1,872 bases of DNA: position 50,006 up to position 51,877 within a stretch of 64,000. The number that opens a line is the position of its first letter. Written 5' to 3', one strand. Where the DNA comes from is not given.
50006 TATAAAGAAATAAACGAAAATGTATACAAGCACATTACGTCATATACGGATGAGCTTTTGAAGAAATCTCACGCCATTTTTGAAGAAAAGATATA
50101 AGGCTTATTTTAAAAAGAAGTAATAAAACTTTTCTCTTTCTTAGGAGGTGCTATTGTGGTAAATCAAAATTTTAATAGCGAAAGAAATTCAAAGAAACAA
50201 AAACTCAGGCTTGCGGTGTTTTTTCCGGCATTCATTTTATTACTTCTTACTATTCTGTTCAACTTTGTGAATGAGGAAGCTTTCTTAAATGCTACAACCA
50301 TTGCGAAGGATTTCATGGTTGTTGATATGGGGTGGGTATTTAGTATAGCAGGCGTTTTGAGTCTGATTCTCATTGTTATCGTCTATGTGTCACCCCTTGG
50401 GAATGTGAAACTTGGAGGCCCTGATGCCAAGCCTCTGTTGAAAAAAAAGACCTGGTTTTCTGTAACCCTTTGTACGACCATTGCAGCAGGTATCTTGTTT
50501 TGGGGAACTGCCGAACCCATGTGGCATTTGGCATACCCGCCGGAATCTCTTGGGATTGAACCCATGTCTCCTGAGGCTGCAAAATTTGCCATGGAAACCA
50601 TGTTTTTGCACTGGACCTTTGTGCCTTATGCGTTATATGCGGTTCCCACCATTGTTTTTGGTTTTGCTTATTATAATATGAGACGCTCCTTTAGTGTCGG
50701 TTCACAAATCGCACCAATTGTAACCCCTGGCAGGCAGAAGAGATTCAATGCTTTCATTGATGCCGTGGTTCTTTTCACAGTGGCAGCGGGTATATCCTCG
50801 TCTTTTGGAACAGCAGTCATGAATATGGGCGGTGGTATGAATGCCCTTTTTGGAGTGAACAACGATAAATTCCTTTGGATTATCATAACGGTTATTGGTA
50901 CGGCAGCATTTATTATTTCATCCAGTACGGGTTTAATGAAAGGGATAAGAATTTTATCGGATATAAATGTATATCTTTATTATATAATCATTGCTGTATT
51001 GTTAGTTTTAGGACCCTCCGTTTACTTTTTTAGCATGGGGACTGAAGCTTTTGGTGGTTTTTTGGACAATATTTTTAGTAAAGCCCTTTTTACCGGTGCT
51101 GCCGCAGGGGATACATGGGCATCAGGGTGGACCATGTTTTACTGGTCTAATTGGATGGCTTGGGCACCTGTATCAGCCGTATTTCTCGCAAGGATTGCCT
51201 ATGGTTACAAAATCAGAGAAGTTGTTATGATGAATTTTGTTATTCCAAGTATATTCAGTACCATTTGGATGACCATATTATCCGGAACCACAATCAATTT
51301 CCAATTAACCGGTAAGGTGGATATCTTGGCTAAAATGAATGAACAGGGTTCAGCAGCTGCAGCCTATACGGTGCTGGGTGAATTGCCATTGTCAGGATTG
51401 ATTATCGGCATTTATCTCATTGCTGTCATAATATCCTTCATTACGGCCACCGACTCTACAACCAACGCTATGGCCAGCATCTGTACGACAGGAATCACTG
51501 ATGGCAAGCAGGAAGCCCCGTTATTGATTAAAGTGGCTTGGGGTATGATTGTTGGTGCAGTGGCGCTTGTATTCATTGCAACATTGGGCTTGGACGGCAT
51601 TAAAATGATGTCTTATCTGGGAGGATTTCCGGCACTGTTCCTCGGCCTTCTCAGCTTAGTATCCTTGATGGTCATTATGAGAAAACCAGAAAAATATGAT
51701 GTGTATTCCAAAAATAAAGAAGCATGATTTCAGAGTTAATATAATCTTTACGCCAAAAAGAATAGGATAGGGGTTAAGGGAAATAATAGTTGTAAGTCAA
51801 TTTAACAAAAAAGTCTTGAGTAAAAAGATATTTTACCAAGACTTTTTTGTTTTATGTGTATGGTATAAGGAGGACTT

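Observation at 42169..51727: RpiR-controlled operon joining an AGPS-like flavoenzyme to its own EtfBA, an SDR, an FGGY kinase and two carriers: a counterpart of the unassigned E. coli ygc cluster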

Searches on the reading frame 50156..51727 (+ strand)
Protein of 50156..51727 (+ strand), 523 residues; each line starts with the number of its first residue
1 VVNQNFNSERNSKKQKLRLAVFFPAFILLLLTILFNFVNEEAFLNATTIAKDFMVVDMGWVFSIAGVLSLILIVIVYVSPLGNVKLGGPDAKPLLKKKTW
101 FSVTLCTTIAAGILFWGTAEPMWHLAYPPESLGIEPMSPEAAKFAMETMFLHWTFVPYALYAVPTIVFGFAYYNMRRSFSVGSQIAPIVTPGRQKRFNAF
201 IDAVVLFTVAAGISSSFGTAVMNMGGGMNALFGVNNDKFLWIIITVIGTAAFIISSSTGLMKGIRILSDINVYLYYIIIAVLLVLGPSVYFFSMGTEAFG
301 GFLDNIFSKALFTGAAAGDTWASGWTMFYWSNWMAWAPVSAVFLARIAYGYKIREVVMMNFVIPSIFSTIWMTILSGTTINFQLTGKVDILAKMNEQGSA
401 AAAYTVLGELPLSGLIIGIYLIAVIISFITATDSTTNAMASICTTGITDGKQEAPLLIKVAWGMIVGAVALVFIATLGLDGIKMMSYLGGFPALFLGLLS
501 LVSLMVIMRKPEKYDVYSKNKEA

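Call 3: search_protein_families(library=pfam, proteins=[window:50156-51727:+])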
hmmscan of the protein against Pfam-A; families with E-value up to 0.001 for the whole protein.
window:50156-51727:+ (523 aa): 1 family
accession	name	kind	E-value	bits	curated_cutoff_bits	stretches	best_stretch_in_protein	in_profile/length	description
PF02028.23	BCCT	-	8.1e-119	397.7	27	1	21-510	1-484/485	BCCT, betaine/carnitine/choline family transporter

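Call 4: search_protein_families(library=ncbifam, proteins=[window:50156-51727:+])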
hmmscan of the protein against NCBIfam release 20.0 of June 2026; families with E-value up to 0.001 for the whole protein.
window:50156-51727:+ (523 aa): 5 families
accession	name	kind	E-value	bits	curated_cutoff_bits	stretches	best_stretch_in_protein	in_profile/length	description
NF047988.1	betaine_BCCT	equivalog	1.4e-96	324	650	1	21-509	2-482/483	glycine betaine uptake BCCT transporter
TIGR00842.1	bcct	subfamily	1.9e-88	297.2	407.55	1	59-508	1-449/452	BCCT family transporter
NF002887.1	PRK03356.1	equivalog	6.2e-67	226.4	541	1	11-505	3-493/497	L-carnitine/gamma-butyrobetaine antiporter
NF007399.1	PRK09928.1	subfamily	1.9e-63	214.6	695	1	8-509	2-499/675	choline BCCT transporter BetT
NF007412.0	PRK09950.1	equivalog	5.4e-52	177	647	1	13-509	6-497/536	BCCT family transporter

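Call 22: search_solved_structures(query=window:50156-51727:+, max_evalue=1e-10, show_alignments=3)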
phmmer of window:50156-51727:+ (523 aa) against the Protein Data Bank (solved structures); distinct sequences matched with E-value up to 1e-10: 20.
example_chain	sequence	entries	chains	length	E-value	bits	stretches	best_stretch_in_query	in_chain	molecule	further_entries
4ain_A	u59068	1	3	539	4.4e-56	193.7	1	14-498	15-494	GLYCINE BETAINE TRANSPORTER BETP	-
9hko_A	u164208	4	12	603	6.5e-56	193.2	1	14-498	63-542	Glycine betaine transporter BetP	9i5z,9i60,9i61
9gkk_A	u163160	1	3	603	6.5e-56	193.2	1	14-498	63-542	Glycine betaine transporter BetP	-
9i66_A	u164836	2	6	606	6.6e-56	193.1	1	14-498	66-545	Glycine betaine transporter BetP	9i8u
2wit_A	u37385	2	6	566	8.4e-56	192.8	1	15-498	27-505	GLYCINE BETAINE TRANSPORTER BETP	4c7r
9hkl_A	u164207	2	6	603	1.6e-55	191.9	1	14-498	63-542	Glycine betaine transporter BetP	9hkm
4doj_A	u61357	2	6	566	3.4e-55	190.8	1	14-498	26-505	Glycine betaine transporter BetP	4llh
3p03_A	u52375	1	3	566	5.4e-55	190.1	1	15-498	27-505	Glycine betaine transporter BetP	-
21ff_A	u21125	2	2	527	4.2e-53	183.9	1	13-514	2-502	DddT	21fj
21fh_A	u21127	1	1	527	2.7e-52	181.2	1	13-514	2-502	DddT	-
21fi_D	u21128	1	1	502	5.9e-52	180.1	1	19-514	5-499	DddT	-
21fk_A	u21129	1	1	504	7.5e-52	179.8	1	13-514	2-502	DddT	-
8zw8_A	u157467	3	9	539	8.1e-52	179.7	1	20-506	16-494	Trimethylamine transporter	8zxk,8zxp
8ybq_A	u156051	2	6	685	1.8e-48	168.6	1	20-501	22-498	BCCT family transporter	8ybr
9vbn_A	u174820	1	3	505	3.8e-44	154.3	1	14-505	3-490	High-affinity choline transport protein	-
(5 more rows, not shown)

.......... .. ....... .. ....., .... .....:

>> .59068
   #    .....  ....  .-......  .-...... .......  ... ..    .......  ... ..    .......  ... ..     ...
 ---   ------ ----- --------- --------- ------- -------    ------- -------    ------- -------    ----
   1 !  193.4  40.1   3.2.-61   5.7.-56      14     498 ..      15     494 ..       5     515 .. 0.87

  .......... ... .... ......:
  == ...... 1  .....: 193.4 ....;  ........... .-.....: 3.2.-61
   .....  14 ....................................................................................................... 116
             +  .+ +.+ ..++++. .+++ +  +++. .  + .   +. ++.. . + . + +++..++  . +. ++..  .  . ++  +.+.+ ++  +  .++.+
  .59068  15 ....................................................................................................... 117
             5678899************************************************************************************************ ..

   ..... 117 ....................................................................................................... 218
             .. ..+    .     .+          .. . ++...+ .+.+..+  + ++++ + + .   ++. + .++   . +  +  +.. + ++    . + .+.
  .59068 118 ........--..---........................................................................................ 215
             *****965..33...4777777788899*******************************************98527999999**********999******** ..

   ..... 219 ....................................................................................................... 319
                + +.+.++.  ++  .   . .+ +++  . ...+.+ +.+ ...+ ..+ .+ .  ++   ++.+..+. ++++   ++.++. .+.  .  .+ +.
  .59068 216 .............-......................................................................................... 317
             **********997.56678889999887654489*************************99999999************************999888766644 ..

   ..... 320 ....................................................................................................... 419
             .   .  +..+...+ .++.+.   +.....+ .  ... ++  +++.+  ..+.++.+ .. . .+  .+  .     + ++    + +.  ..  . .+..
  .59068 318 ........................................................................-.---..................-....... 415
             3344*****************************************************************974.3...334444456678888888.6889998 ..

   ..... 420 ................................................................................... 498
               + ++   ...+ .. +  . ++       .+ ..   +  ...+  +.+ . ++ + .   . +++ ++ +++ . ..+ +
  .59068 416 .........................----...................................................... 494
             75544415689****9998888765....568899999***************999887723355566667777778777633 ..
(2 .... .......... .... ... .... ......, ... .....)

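Call 68: find_homologous_proteins(query=window:50156-51727:+, max_evalue=1e-30)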
Query window:50156-51727:+ (523 aa): 790 proteins with E <= 1e-30 among 8000 candidates; the best 120 are listed.
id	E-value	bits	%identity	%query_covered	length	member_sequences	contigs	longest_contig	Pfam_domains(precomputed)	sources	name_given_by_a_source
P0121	0.0e+0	1139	100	100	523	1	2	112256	PF02028.25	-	-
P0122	1.8e-286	969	82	100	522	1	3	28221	PF02028.25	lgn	-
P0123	1.8e-284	962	82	99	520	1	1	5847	PF02028.25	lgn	-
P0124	7.4e-284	960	82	99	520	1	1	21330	PF02028.25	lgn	-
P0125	3.5e-280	948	80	99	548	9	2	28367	PF02028.25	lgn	-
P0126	2.4e-279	945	83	97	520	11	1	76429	PF02028.25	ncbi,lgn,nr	ncbi:MAG: BCCT family transporter [Vallitaleaceae bacterium]|nr:BCCT family transporter [Vallitaleac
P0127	2.8e-279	945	79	99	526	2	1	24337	PF02028.25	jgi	-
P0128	7.5e-278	940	80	98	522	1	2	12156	PF02028.25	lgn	-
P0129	1.6e-277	939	79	100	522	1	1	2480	PF02028.25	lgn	-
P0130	2.1e-277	939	79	100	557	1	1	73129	PF02028.25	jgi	jgi:glycine betaine transporter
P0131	2.6e-277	938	79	100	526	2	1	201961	PF02028.25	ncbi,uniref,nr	ncbi:BCCT family transporter [Vallitalea maricola]|uniref:BCCT family transporter n=1 Tax=Vallitalea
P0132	1.4e-275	933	79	99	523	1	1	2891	PF02028.25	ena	-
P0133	1.6e-275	933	79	99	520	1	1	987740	PF02028.25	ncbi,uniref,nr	ncbi:BCCT family transporter [Vallitalea okinawensis]|uniref:BCCT family transporter n=1 Tax=Vallita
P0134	3.7e-275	931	78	100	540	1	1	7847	PF02028.25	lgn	-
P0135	5.7e-275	931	79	99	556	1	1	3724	PF02028.25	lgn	-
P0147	3.4e-271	918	79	99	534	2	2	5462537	PF02028.25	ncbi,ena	-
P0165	2.6e-261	886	76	98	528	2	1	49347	PF02028.25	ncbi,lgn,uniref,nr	ncbi:choline-glycine betaine transporter [Halanaerobium saccharolyticum]|uniref:Choline-glycine beta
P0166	4.3e-261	885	74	100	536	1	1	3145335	PF02028.25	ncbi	-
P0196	1.7e-248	843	71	98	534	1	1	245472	PF02028.25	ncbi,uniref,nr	ncbi:BCCT family transporter [Anaeromicrobium sediminis]|uniref:BCCT transporter n=1 Tax=Anaeromicro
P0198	5.7e-247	838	68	99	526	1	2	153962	PF02028.25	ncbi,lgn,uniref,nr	ncbi:BCCT family transporter [Alkalibacter saccharofermentans]|uniref:Choline-glycine betaine transp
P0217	2.1e-239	813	70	98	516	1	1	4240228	PF02028.25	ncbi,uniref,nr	ncbi:BCCT family transporter [Halobacillus salinarum]|uniref:BCCT family transporter n=1 Tax=Halobac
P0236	1.4e-225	768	66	98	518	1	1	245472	PF02028.25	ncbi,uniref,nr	ncbi:BCCT family transporter [Anaeromicrobium sediminis]|uniref:BCCT transporter n=1 Tax=Anaeromicro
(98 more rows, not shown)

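Call 69: find_encoding_contigs(protein=P0217, flank=10000, max_places=1)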
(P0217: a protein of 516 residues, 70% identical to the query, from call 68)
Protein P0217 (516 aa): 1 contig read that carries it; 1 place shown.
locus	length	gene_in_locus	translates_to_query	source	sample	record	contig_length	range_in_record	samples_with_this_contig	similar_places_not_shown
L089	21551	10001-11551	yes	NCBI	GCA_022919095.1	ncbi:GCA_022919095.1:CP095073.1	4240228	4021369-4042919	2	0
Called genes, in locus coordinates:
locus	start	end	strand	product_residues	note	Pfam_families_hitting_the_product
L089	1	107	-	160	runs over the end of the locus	-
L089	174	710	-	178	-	PF13302:Acetyltransf_3, PF13420:Acetyltransf_4, PF00583:Acetyltransf_1, PF13673:Acetyltransf_10, PF13508:Acetyltransf_7, PF08445:FR47 (faint)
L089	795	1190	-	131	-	PF00903:Glyoxalase (weak)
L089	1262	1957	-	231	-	PF03575:Peptidase_S51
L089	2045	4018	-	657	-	PF00528:BPD_transp_1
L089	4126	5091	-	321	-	PF08240:ADH_N, PF00107:ADH_zinc_N, PF13602:ADH_zinc_N_2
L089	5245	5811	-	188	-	PF04309:G3P_antiterm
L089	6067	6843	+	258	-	PF00106:adh_short, PF08659:KR, PF13561:adh_short_C2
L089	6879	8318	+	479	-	PF00370:FGGY_N, PF01869:BcrAD_BadFG (faint), PF00370:FGGY_N, PF02782:FGGY_C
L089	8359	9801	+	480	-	PF01565:FAD_binding_4, PF02913:FAD-oxidase_C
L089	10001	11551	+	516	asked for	PF02028:BCCT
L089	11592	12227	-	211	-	PF02525:Flavodoxin_2, PF03358:FMN_red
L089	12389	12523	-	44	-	-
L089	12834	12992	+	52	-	PF07561:DUF1540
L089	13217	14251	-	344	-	PF01266:DAO (faint), PF03486:HI0933_like (faint), PF07992:Pyr_redox_2, PF13738:Pyr_redox_3, PF00070:Pyr_redox (weak)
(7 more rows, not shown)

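Call 70: find_encoding_contigs(protein=P0196, flank=10000, max_places=1)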
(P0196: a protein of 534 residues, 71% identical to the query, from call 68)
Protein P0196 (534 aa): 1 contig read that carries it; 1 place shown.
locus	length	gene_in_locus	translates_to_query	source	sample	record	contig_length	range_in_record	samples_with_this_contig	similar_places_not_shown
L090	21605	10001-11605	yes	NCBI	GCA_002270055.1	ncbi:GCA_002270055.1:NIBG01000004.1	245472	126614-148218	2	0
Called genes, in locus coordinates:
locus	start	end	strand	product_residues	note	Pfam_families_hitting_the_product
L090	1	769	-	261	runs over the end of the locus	PF01012:ETF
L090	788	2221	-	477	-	PF01565:FAD_binding_4, PF02913:FAD-oxidase_C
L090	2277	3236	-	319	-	PF00766:ETF_alpha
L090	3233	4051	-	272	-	PF01012:ETF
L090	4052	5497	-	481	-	PF01565:FAD_binding_4, PF02913:FAD-oxidase_C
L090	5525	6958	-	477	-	PF00370:FGGY_N, PF02782:FGGY_C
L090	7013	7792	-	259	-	PF00106:adh_short, PF08659:KR, PF13561:adh_short_C2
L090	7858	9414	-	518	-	PF02028:BCCT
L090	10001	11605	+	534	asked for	PF02028:BCCT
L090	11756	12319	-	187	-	PF04309:G3P_antiterm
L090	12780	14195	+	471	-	PF00512:HisKA, PF02518:HATPase_c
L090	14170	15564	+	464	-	PF00072:Response_reg, PF00158:Sigma54_activat, PF14532:Sigma54_activ_2, PF07728:AAA_5 (weak), PF25601:AAA_lid_14, PF02954:HTH_8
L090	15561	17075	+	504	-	PF00474:SSF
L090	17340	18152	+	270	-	PF00795:CN_hydrolase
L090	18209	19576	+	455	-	PF01235:Na_Ala_symp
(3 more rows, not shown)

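Call 71: find_encoding_contigs(protein=P0236, flank=10000, max_places=1)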
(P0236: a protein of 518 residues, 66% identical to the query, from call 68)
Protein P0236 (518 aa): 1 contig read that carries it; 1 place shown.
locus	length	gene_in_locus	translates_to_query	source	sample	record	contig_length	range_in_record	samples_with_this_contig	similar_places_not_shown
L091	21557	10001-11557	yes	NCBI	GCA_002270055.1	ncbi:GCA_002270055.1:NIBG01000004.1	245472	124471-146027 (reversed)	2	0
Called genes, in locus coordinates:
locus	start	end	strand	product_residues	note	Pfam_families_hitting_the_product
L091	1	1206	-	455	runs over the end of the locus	PF01235:Na_Ala_symp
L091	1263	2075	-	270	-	PF00795:CN_hydrolase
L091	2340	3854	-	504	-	PF00474:SSF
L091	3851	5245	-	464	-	PF00072:Response_reg, PF00158:Sigma54_activat, PF14532:Sigma54_activ_2, PF07728:AAA_5 (weak), PF25601:AAA_lid_14, PF02954:HTH_8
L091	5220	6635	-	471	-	PF00512:HisKA, PF02518:HATPase_c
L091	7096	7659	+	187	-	PF04309:G3P_antiterm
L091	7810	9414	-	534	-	PF02028:BCCT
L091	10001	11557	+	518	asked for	PF02028:BCCT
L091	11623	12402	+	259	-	PF00106:adh_short, PF08659:KR, PF13561:adh_short_C2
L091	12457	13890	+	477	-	PF00370:FGGY_N, PF02782:FGGY_C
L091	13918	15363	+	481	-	PF01565:FAD_binding_4, PF02913:FAD-oxidase_C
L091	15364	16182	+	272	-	PF01012:ETF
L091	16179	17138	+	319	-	PF00766:ETF_alpha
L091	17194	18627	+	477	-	PF01565:FAD_binding_4, PF02913:FAD-oxidase_C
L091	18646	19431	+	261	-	PF01012:ETF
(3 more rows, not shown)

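Call 72: find_encoding_contigs(protein=P0198, flank=9000, max_places=1)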
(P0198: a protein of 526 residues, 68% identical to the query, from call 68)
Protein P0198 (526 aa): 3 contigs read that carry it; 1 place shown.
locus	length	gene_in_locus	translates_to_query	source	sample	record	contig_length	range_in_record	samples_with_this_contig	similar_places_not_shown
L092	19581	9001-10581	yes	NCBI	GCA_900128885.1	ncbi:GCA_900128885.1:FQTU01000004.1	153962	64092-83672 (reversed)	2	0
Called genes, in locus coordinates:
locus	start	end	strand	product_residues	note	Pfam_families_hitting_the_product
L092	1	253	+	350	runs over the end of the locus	PF02378:PTS_EIIC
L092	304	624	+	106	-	PF02302:PTS_IIB, PF25554:PTS_EIIB_BC_N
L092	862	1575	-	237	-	PF01380:SIS (weak)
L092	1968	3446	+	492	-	PF01565:FAD_binding_4, PF02913:FAD-oxidase_C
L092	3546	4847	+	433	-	PF07690:MFS_1, PF12832:MFS_1_like (faint)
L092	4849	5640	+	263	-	PF01012:ETF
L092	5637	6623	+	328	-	PF01012:ETF, PF00766:ETF_alpha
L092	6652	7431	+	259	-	PF00106:adh_short, PF08659:KR, PF13561:adh_short_C2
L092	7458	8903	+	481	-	PF00370:FGGY_N, PF02782:FGGY_C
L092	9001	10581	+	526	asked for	PF02028:BCCT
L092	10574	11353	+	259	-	PF01975:SurE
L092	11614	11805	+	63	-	PF01527:HTH_Tnp_1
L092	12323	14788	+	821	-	PF20969:MASE11, PF08447:PAS_3, PF08448:PAS_4 (weak), PF13426:PAS_9, PF00990:GGDEF, PF08668:HDOD (weak), PF13487:HD_5, PF01966:HD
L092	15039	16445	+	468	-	PF17159:MASE3, PF00990:GGDEF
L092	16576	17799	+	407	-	PF13487:HD_5, PF01966:HD (weak), PF13487:HD_5, PF01966:HD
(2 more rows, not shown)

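Call 73: find_encoding_contigs(protein=P0166, flank=9000, max_places=1)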
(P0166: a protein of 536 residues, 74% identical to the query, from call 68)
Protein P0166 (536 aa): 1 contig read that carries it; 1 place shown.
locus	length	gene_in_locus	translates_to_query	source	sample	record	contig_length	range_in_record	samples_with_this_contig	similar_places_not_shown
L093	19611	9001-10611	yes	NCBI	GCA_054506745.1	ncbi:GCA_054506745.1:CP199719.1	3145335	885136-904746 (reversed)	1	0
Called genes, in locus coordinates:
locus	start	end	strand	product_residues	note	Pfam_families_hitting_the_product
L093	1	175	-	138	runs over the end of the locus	PF00581:Rhodanese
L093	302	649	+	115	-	-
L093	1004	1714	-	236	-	PF01418:HTH_6 (weak), PF01380:SIS (weak)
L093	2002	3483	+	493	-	PF01565:FAD_binding_4, PF02913:FAD-oxidase_C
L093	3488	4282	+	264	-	PF01012:ETF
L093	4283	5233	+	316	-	PF01012:ETF, PF00766:ETF_alpha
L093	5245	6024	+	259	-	PF00106:adh_short, PF08659:KR, PF13561:adh_short_C2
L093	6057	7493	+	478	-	PF00370:FGGY_N, PF02782:FGGY_C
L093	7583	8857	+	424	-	PF07690:MFS_1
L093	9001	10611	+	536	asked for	PF02028:BCCT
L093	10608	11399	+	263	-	PF01975:SurE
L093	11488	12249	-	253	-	PF00106:adh_short, PF08659:KR, PF23441:SDR (weak), PF13561:adh_short_C2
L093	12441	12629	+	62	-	-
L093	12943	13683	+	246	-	PF00376:MerR, PF13411:MerR_1, PF07739:TipAS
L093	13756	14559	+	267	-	PF00376:MerR, PF13411:MerR_1, PF09278:MerR-DNA-bind (weak), PF06445:GyrI-like, PF14526:Cass2 (weak)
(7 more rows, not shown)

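Call 74: find_encoding_contigs(protein=P0147, flank=9000, max_places=1)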
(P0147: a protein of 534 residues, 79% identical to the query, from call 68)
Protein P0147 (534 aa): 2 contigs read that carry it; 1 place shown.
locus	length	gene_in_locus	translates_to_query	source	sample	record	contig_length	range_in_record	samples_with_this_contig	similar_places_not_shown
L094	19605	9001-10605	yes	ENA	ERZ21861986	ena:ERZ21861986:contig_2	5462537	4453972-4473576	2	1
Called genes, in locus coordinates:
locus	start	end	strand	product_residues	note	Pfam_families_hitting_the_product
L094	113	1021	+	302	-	PF02588:YitT_membrane, PF19700:DUF6198 (weak), PF10035:DUF2179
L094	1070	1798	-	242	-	PF01380:SIS (weak)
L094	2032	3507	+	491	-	PF01565:FAD_binding_4, PF02913:FAD-oxidase_C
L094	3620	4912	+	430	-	PF07690:MFS_1, PF12832:MFS_1_like (faint)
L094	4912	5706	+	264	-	PF01012:ETF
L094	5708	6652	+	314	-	PF01012:ETF, PF00766:ETF_alpha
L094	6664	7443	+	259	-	PF00106:adh_short, PF08659:KR, PF01370:Epimerase (weak), PF13561:adh_short_C2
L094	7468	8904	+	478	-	PF00370:FGGY_N, PF02782:FGGY_C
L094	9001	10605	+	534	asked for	PF02028:BCCT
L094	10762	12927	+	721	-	PF13424:TPR_12 (weak)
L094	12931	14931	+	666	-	PF08309:LVIVD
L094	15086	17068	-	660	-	PF00672:HAMP (weak), PF00015:MCPsignal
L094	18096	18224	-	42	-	-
